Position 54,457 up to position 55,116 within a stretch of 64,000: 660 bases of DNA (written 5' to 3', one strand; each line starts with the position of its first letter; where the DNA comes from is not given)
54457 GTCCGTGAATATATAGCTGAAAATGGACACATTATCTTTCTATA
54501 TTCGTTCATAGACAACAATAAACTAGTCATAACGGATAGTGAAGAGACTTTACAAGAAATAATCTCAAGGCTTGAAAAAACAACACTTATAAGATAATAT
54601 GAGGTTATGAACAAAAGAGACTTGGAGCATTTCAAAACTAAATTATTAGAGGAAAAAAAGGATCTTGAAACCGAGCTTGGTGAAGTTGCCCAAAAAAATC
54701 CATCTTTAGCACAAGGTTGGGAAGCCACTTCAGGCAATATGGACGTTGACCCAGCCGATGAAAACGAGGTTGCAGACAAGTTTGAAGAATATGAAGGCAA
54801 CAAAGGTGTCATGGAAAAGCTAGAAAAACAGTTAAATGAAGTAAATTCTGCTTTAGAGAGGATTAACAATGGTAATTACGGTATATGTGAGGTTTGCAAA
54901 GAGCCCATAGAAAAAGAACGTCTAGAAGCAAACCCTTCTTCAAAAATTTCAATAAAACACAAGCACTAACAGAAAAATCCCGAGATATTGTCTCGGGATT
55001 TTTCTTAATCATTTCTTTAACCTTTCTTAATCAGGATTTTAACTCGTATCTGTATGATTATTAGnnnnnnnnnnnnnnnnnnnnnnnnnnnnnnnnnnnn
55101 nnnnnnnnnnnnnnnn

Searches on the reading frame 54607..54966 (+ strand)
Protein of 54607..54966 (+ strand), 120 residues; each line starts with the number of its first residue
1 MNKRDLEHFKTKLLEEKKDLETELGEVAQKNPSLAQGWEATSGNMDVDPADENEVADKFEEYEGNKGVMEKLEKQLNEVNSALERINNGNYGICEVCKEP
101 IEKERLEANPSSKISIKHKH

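Call 74: search_protein_families(library=pfam, proteins=[window:54607-54966:+], max_evalue=0.01)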
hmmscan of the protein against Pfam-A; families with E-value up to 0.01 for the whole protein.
window:54607-54966:+ (120 aa): 1 family
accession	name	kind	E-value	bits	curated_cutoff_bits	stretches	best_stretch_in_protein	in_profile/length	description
PF01258.23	zf-dskA_traR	-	1.2e-07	32.1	24.9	1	89-111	1-23/36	Prokaryotic dksA/traR C4-type zinc finger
